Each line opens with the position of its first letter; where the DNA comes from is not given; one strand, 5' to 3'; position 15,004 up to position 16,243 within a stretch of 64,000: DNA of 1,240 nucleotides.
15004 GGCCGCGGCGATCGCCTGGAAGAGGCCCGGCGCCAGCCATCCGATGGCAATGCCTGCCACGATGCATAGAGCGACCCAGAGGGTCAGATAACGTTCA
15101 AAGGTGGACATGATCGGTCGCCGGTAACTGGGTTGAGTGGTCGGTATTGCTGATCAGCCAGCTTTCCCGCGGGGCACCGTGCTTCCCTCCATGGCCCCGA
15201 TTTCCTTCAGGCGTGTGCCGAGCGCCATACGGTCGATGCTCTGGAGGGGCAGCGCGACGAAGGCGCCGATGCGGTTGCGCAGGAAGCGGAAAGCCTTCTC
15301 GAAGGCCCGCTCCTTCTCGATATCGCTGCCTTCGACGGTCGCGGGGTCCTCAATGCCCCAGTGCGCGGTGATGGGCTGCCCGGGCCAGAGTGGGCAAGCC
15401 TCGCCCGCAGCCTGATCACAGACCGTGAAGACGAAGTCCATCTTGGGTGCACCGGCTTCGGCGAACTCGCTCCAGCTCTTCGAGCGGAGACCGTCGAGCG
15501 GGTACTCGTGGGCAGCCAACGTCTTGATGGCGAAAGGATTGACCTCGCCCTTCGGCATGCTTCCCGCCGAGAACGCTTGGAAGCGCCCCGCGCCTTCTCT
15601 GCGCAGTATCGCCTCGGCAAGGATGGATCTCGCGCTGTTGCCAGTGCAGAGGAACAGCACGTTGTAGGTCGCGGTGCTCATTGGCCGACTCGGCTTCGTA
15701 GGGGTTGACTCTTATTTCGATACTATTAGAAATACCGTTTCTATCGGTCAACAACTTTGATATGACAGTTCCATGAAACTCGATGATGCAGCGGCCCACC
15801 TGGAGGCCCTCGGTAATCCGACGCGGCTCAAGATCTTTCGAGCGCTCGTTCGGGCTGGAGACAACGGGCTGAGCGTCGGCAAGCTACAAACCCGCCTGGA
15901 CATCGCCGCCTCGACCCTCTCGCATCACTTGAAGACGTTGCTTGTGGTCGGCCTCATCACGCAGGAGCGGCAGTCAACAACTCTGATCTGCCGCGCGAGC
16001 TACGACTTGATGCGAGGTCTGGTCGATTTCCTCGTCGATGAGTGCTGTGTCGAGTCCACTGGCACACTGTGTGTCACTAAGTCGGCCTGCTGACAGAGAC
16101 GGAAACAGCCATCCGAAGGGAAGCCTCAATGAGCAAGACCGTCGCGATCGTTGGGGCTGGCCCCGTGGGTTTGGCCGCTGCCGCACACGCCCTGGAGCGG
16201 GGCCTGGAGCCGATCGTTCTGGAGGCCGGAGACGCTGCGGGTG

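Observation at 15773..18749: arsR-monooxygenase-MFS operon with an MFS unlike ArsK/ArsJ: candidate new organoarsenical/antimony efflux pump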

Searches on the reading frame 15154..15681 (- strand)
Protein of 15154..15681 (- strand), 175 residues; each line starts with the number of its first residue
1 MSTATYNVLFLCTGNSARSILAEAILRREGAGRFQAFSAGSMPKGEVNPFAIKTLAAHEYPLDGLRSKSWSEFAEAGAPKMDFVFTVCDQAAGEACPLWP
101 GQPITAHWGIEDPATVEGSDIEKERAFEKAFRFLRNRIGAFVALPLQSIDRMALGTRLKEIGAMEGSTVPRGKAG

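Call 3: search_protein_families(library=ncbifam, proteins=[window:15154-15681:-], max_evalue=0.001)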
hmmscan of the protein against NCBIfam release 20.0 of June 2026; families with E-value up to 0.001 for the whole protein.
window:15154-15681:- (175 aa): 3 families
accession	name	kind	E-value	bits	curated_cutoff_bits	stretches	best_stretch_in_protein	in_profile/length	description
TIGR02691.1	arsC_pI258_fam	equivalog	2.3e-18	66.7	174.3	1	8-138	1-126/129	arsenate reductase (thioredoxin)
NF010053.0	PRK13530.1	subfamily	2.8e-16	60.1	215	1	8-125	6-118/133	arsenate reductase (thioredoxin)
TIGR02689.1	ars_reduc_gluta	equivalog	3.4e-09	37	157.6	1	7-122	2-109/126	arsenate reductase, glutathione/glutaredoxin type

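Call 4: search_protein_families(library=pfam, proteins=[window:15154-15681:-], max_evalue=0.001)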
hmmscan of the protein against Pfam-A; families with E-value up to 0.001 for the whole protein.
window:15154-15681:- (175 aa): 1 family
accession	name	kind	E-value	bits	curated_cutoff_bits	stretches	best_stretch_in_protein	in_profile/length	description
PF01451.26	LMWPc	-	4.2e-17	63.1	23.2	1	8-132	1-134/144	Low molecular weight phosphotyrosine protein phosphatase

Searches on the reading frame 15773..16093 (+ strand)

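Call 3: search_protein_families(library=ncbifam, proteins=[window:15773-16093:+], max_evalue=0.001)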
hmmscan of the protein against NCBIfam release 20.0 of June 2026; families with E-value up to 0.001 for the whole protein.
window:15773-16093:+ (106 aa): 8 families
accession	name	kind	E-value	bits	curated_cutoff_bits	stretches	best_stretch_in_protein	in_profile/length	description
NF033788.1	HTH_metalloreg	subfamily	5.3e-18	64.6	55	1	7-83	2-76/77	metalloregulator ArsR/SmtB family transcription factor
NF041413.1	ArsR_Rv2640c_fam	equivalog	8.9e-14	51.9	155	1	7-92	33-118/118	Rv2640c family ArsR-like transcriptional regulator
NF033789.1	repress_SdpR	subfamily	3.4e-09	36.5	100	1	11-78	3-67/79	autorepressor SdpR family transcription factor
NF040642.1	sulf_sens_BigR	equivalog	1e-07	31.9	155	1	4-92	8-93/95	sulfite-sensing transcriptional repressor BigR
NF045707.1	Dbac_1936_reg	equivalog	0.00013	21.9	115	1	4-69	5-67/99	ArsR/SmtB-type metalloregulator TsoR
NF047906.1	CdPbTransRegCmtR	equivalog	0.00046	20.1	150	1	11-69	16-71/104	Cd(II)/Pb(II)-sensing metalloregulatory transcriptional regulator CmtR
NF053606.1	Sta1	subfamily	0.0005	20.1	80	1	19-77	23-79/100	Sta1 family transcriptional regulator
NF005061.0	PRK06474.1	equivalog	0.00059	19.8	121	1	9-62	4-57/178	hypothetical protein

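Call 4: search_protein_families(library=pfam, proteins=[window:15773-16093:+], max_evalue=0.001)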
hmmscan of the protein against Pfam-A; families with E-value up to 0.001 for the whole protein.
window:15773-16093:+ (106 aa): 6 families
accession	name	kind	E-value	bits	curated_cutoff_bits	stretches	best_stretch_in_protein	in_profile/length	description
PF12840.13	HTH_20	-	2.4e-14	53.5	27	1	13-64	1-50/51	Helix-turn-helix domain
PF01022.26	HTH_5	-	2.2e-08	34.3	22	1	15-63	1-46/47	Bacterial regulatory protein, arsR family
PF24038.1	DUF7347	-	8e-06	26.5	27.6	1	9-56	4-52/77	Domain of unknown function (DUF7347)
PF12802.13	MarR_2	-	4.5e-05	24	27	1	17-67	6-55/61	MarR family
PF09339.16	HTH_IclR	-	6.2e-05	23.1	22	1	25-65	11-51/52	IclR helix-turn-helix domain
PF13412.12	HTH_24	-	0.00037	20.5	21.9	1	15-62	2-47/48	Winged helix-turn-helix DNA-binding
